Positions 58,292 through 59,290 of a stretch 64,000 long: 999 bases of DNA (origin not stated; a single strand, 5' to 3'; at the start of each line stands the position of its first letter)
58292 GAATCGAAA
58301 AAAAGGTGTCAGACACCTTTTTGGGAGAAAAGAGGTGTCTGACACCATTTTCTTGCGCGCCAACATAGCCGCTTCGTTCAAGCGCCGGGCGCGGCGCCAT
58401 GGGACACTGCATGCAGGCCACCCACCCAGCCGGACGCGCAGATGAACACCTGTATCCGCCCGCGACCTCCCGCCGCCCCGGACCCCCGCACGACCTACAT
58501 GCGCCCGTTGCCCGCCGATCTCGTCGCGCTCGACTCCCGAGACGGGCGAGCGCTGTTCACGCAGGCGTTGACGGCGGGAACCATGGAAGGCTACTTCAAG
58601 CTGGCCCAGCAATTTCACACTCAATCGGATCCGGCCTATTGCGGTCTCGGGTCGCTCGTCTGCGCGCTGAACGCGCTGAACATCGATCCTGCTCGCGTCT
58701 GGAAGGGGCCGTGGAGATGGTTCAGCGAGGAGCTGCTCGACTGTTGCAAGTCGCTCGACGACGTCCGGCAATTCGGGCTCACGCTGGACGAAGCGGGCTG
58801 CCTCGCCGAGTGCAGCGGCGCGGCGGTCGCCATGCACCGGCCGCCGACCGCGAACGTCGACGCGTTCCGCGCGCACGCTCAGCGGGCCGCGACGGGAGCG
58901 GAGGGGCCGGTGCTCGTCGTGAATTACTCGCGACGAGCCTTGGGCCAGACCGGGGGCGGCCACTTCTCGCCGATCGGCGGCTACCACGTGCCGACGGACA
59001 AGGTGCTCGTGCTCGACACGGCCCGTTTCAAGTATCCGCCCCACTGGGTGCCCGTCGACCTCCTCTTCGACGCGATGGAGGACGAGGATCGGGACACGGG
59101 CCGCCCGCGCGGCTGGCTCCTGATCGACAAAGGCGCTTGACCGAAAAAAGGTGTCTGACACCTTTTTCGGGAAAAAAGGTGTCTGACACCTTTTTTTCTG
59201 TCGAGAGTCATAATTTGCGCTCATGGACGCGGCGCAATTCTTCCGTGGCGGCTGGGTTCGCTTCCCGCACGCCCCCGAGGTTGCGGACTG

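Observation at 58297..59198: Phytochelatin-synthase-like gene precisely bracketed by palindrome pairs (cassette-like)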

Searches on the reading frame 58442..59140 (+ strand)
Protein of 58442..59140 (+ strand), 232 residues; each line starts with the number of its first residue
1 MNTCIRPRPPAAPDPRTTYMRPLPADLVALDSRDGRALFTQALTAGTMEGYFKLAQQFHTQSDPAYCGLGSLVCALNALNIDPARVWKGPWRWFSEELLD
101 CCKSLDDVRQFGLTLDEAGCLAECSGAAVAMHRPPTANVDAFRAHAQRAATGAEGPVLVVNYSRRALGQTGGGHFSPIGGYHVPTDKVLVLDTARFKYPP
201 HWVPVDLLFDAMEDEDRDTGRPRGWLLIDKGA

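Call 9: search_protein_families(library=pfam, proteins=[window:58442-59140:+], max_evalue=0.01)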
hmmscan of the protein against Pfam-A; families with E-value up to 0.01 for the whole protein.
window:58442-59140:+ (232 aa): 1 family
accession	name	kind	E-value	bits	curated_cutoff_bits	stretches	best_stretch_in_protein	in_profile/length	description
PF05023.20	Phytochelatin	-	5.5e-83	277.8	24.9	1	19-225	2-210/210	Phytochelatin synthase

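Call 10: find_homologous_proteins(query=window:58442-59140:+, max_evalue=1e-10)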
Query window:58442-59140:+ (232 aa): 1712 proteins with E <= 1e-10 among 3663 candidates; the best 120 are listed.
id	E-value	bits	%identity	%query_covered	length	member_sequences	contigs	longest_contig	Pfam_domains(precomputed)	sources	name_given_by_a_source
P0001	1.1e-144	499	100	92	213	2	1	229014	PF05023.21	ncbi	ncbi:MAG TPA: phytochelatin synthase family protein [Gammaproteobacteria bacterium]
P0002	5.1e-116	405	73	99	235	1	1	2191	PF05023.21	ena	-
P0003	6.5e-115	401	77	93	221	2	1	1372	PF05023.21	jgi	jgi:glutathione gamma-glutamylcysteinyltransferase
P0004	1.0e-112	394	72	99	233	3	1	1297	PF05023.21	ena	-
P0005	4.5e-111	388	71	100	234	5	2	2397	PF05023.21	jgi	jgi:glutathione gamma-glutamylcysteinyltransferase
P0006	5.2e-110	385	72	99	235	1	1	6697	PF05023.21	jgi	jgi:glutathione gamma-glutamylcysteinyltransferase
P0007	6.5e-110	385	70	99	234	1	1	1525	PF05023.21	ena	-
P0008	1.1e-109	384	70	98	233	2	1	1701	PF05023.21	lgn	-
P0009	7.9e-109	381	71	100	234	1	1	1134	PF05023.21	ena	-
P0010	9.0e-109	381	70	98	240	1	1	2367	PF05023.21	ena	-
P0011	2.1e-108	380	70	100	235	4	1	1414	PF05023.21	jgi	jgi:glutathione gamma-glutamylcysteinyltransferase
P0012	2.0e-107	377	69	99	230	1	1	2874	PF05023.21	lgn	-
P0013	5.5e-107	375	69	100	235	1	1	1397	PF05023.21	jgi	jgi:glutathione gamma-glutamylcysteinyltransferase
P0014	6.1e-107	375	69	100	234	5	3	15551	PF05023.21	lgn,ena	-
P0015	6.6e-107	375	69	100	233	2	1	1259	PF05023.21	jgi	jgi:glutathione gamma-glutamylcysteinyltransferase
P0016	1.2e-106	374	69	99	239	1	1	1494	PF05023.21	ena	-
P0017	2.2e-106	373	70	98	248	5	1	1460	PF05023.21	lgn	-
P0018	3.9e-106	372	69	99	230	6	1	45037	PF05023.21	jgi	jgi:glutathione gamma-glutamylcysteinyltransferase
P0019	4.0e-106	372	70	100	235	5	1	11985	PF05023.21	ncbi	-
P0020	8.4e-106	371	68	98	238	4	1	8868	PF05023.21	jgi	jgi:glutathione gamma-glutamylcysteinyltransferase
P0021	2.0e-105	370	69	92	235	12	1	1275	PF05023.21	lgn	-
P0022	3.4e-105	369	67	99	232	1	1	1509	PF05023.21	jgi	jgi:glutathione gamma-glutamylcysteinyltransferase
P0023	5.0e-105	369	68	98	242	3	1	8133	PF05023.21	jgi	jgi:glutathione gamma-glutamylcysteinyltransferase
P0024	5.1e-105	369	70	98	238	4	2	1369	PF05023.21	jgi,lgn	jgi:glutathione gamma-glutamylcysteinyltransferase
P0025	5.4e-105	369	69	99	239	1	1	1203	PF05023.21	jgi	jgi:glutathione gamma-glutamylcysteinyltransferase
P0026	5.8e-105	368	68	99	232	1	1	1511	PF05023.21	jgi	jgi:glutathione gamma-glutamylcysteinyltransferase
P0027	6.2e-105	368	69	100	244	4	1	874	PF05023.21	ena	-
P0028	7.1e-105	368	68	98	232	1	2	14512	PF05023.21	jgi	jgi:glutathione gamma-glutamylcysteinyltransferase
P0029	7.4e-105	368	69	98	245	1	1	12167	PF05023.21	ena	-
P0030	8.3e-105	368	67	98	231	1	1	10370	PF05023.21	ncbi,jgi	jgi:glutathione gamma-glutamylcysteinyltransferase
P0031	1.3e-104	367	65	99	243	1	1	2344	PF05023.21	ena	-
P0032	1.5e-104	367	68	99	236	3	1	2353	PF05023.21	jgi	jgi:glutathione gamma-glutamylcysteinyltransferase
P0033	1.5e-104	367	67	100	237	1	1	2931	PF05023.21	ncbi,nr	ncbi:MAG TPA: phytochelatin synthase family protein [Gammaproteobacteria bacterium]|nr:phytochelatin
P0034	1.6e-104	367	68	100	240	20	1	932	PF05023.21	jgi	-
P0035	1.9e-104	367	68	99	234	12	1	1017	PF05023.21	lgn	-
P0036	2.1e-104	367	69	98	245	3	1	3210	PF05023.21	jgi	jgi:glutathione gamma-glutamylcysteinyltransferase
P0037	6.9e-104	365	68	99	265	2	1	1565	PF05023.21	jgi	jgi:glutathione gamma-glutamylcysteinyltransferase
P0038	9.3e-104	364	66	99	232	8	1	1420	PF05023.21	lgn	-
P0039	1.4e-103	364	67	100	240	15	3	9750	PF05023.21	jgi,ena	-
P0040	1.6e-103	364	67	100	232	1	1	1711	PF05023.21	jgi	jgi:glutathione gamma-glutamylcysteinyltransferase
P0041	3.4e-103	363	68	99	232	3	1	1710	PF05023.21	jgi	jgi:glutathione gamma-glutamylcysteinyltransferase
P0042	3.9e-103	362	65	99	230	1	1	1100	PF05023.21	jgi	jgi:glutathione gamma-glutamylcysteinyltransferase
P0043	4.0e-103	362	69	99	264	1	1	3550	PF05023.21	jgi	-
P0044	4.1e-103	362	67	99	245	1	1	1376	PF05023.21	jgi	jgi:Phytochelatin synthase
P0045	4.6e-103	362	67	99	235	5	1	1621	PF05023.21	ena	-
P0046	5.3e-103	362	71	94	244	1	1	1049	PF05023.21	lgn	-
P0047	1.0e-102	361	72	91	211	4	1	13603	PF05023.21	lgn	-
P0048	1.2e-102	361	69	98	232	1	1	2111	PF05023.21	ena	-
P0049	1.2e-102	361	68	99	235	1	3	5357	PF05023.21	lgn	-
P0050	1.5e-102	361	67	99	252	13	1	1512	PF05023.21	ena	-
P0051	1.6e-102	360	71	92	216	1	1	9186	PF05023.21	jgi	jgi:glutathione gamma-glutamylcysteinyltransferase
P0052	1.8e-102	360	67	99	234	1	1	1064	PF05023.21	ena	-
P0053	2.5e-102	360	67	99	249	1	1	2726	PF05023.21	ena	-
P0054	2.5e-102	360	65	99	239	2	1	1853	PF05023.21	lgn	-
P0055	3.8e-102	359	70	92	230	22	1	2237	PF05023.21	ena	-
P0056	4.0e-102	359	65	99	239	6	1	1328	PF05023.21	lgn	-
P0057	6.8e-102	358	68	99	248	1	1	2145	PF05023.21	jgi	jgi:glutathione gamma-glutamylcysteinyltransferase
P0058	9.5e-102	358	67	100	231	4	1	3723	PF05023.21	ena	-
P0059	1.2e-101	358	66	100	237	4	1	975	PF05023.21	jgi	jgi:glutathione gamma-glutamylcysteinyltransferase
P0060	2.3e-101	357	68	98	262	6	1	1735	PF05023.21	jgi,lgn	-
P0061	2.9e-101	356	72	91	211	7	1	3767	PF05023.21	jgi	jgi:phytochelatin synthase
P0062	4.8e-101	356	71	91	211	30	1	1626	PF05023.21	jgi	jgi:glutathione gamma-glutamylcysteinyltransferase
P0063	4.9e-101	356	69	91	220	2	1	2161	PF05023.21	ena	-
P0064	6.5e-101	355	69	94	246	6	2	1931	PF05023.21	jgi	jgi:glutathione gamma-glutamylcysteinyltransferase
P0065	7.7e-101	355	71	91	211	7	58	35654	PF05023.21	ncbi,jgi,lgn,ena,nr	ncbi:MAG TPA: phytochelatin synthase family protein [Steroidobacteraceae bacterium]|jgi:glutathione 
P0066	8.7e-101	355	68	100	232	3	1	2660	PF05023.21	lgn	-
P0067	1.1e-100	354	71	94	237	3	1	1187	PF05023.21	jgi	jgi:glutathione gamma-glutamylcysteinyltransferase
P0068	1.2e-100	354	66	100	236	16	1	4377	PF05023.21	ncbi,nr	ncbi:MAG TPA: phytochelatin synthase family protein [Gammaproteobacteria bacterium]|nr:phytochelatin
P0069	1.2e-100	354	72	91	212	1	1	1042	PF05023.21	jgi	-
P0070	1.4e-100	354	66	100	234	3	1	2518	PF05023.21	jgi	jgi:glutathione gamma-glutamylcysteinyltransferase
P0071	1.5e-100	354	67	99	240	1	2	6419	PF05023.21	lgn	-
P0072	1.8e-100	354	68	97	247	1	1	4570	PF05023.21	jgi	jgi:glutathione gamma-glutamylcysteinyltransferase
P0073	1.9e-100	354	64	100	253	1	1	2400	PF05023.21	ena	-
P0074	2.6e-100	353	66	99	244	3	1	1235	PF05023.21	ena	-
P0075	2.9e-100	353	71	91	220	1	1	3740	PF05023.21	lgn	-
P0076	4.6e-100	352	65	98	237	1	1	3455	PF05023.21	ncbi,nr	ncbi:MAG TPA: phytochelatin synthase family protein [Gammaproteobacteria bacterium]|nr:phytochelatin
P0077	6.2e-100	352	63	99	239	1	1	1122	PF05023.21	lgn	-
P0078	9.2e-100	351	71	92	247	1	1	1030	PF05023.21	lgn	-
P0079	9.3e-100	351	69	94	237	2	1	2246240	PF05023.21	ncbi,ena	-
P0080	1.2e-99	351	65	100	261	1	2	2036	PF05023.21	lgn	-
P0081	1.5e-99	351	65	99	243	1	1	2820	PF05023.21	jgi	jgi:glutathione gamma-glutamylcysteinyltransferase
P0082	1.6e-99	351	71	91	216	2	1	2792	PF05023.21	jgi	jgi:glutathione gamma-glutamylcysteinyltransferase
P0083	2.1e-99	350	66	97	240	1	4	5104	PF05023.21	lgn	-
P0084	2.5e-99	350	68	97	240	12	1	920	PF05023.21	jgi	-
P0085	3.4e-99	350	69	91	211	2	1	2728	PF05023.21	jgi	jgi:glutathione gamma-glutamylcysteinyltransferase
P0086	4.6e-99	349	64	99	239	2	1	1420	PF05023.21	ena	-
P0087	4.7e-99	349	65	99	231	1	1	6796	PF05023.21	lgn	-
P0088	5.2e-99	349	70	94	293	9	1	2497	PF05023.21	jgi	jgi:glutathione gamma-glutamylcysteinyltransferase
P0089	6.4e-99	349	71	90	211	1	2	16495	PF05023.21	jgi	-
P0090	9.7e-99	348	69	92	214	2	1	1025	PF05023.21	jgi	jgi:glutathione gamma-glutamylcysteinyltransferase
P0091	1.5e-98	347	70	91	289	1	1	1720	PF05023.21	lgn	-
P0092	1.7e-98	347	70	91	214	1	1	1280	PF05023.21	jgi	jgi:glutathione gamma-glutamylcysteinyltransferase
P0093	1.8e-98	347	70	89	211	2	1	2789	PF05023.21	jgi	jgi:glutathione gamma-glutamylcysteinyltransferase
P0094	2.0e-98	347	70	92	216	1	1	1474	PF05023.21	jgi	-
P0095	2.1e-98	347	68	96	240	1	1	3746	PF05023.21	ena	-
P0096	2.1e-98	347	70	92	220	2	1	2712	PF05023.21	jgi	jgi:glutathione gamma-glutamylcysteinyltransferase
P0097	3.0e-98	346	69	92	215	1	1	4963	PF05023.21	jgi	jgi:glutathione gamma-glutamylcysteinyltransferase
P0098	3.1e-98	346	63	99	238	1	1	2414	PF05023.21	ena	-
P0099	3.9e-98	346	68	96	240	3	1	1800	PF05023.21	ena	-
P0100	4.2e-98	346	71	91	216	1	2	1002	PF05023.21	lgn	-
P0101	4.9e-98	346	68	93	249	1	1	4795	PF05023.21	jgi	jgi:glutathione gamma-glutamylcysteinyltransferase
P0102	5.1e-98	346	69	92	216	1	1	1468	PF05023.21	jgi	jgi:glutathione gamma-glutamylcysteinyltransferase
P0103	5.5e-98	346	69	92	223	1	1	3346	PF05023.21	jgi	jgi:glutathione gamma-glutamylcysteinyltransferase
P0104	8.6e-98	345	67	94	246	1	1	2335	PF05023.21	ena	-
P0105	9.3e-98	345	68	94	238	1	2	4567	PF05023.21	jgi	jgi:glutathione gamma-glutamylcysteinyltransferase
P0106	9.6e-98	345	67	91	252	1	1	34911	PF05023.21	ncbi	-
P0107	1.1e-97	345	68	91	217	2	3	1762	PF05023.21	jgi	jgi:glutathione gamma-glutamylcysteinyltransferase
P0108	1.3e-97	344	72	89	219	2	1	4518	PF05023.21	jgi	jgi:glutathione gamma-glutamylcysteinyltransferase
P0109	2.2e-97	344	68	91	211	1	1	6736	PF05023.21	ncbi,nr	ncbi:MAG TPA: phytochelatin synthase family protein [Gammaproteobacteria bacterium]|nr:phytochelatin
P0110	2.8e-97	343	68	91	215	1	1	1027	PF05023.21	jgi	jgi:glutathione gamma-glutamylcysteinyltransferase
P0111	2.9e-97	343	65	100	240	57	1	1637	PF05023.21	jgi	-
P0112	5.0e-97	342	69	91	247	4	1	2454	PF05023.21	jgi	-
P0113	9.3e-97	342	67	91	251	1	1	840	PF05023.21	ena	-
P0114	1.1e-96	341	68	91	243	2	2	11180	PF05023.21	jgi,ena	jgi:glutathione gamma-glutamylcysteinyltransferase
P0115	2.0e-96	340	66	94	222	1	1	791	PF05023.21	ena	-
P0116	2.7e-96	340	67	93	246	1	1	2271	PF05023.21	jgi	jgi:glutathione gamma-glutamylcysteinyltransferase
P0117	2.9e-96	340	67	94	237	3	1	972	PF05023.21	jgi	jgi:glutathione gamma-glutamylcysteinyltransferase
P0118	9.1e-96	338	67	92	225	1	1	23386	PF05023.21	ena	-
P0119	9.9e-96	338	65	98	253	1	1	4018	PF05023.21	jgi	jgi:glutathione gamma-glutamylcysteinyltransferase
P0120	1.1e-95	338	66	92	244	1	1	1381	PF05023.21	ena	-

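Call 20: find_encoding_contigs(protein=P0065, flank=6000, max_places=8)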
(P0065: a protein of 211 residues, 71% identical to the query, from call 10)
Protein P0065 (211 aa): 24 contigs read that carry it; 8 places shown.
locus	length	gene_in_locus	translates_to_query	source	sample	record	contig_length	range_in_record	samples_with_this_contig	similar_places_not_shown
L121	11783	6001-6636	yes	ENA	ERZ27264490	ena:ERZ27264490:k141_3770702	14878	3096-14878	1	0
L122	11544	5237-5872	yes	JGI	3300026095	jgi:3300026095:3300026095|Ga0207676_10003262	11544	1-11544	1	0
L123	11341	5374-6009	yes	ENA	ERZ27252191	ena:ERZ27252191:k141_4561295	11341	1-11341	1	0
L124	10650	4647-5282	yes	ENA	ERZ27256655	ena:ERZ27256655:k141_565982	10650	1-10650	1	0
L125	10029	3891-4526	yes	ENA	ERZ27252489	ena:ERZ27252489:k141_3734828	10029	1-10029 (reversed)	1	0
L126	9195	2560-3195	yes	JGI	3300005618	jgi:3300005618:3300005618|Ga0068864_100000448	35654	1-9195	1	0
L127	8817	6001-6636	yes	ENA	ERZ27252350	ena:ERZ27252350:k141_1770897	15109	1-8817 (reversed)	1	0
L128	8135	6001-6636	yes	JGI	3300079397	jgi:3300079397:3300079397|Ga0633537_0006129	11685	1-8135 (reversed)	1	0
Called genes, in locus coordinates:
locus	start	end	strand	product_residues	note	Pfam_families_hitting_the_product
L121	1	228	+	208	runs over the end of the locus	PF02798:GST_N, PF13417:GST_N_3, PF13409:GST_N_2, PF00043:GST_C, PF14497:GST_C_3 (weak), PF13410:GST_C_2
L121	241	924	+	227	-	PF12973:Cupin_7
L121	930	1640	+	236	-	PF00753:Lactamase_B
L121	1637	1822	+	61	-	-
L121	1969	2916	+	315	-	PF02321:OEP, PF00873:ACR_tran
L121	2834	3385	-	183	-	-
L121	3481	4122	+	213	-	PF01545:Cation_efflux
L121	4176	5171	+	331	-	PF00892:EamA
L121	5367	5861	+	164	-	PF11158:DUF2938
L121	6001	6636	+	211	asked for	PF05023:Phytochelatin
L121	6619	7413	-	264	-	PF00165:HTH_AraC (faint), PF12833:HTH_18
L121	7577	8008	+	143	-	-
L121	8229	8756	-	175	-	PF10604:Polyketide_cyc2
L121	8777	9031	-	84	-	PF11666:DUF2933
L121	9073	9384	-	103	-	-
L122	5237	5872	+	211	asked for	PF05023:Phytochelatin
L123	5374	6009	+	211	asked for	PF05023:Phytochelatin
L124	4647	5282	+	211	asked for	PF05023:Phytochelatin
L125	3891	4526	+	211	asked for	PF05023:Phytochelatin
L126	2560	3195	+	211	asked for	PF05023:Phytochelatin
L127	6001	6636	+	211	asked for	PF05023:Phytochelatin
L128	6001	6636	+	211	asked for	PF05023:Phytochelatin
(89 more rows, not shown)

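Call 21: find_encoding_contigs(protein=P0018, flank=6000, max_places=4)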
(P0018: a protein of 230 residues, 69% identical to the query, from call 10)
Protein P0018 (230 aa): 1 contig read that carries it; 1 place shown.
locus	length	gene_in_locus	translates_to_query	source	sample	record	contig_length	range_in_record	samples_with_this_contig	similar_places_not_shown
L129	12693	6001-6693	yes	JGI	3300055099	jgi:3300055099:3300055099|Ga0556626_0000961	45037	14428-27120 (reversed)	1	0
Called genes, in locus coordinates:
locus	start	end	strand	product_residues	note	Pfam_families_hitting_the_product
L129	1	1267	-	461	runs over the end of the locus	PF14793:DUF4478, PF03641:Lysine_decarbox, PF11892:PpnN_C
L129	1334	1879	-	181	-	PF03734:YkuD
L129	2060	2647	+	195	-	-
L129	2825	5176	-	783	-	PF01464:SLT, PF01476:LysM, PF23473:LysM3_LYK4_5 (faint), PF01476:LysM, PF23577:LysM_RLK (weak)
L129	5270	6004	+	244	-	-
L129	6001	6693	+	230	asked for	PF05023:Phytochelatin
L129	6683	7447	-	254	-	PF00165:HTH_AraC (weak), PF12833:HTH_18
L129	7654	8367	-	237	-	PF12637:TSCPD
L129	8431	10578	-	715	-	PF00317:Ribonuc_red_lgN, PF02867:Ribonuc_red_lgC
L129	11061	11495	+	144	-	PF00011:HSP20, PF17886:ArsA_HSP20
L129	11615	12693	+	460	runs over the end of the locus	PF00089:Trypsin, PF13365:Trypsin_2, PF00595:PDZ, PF13180:PDZ_2, PF17820:PDZ_6, PF00595:PDZ, PF13180:PDZ_2 (weak), PF17820:PDZ_6, +1 more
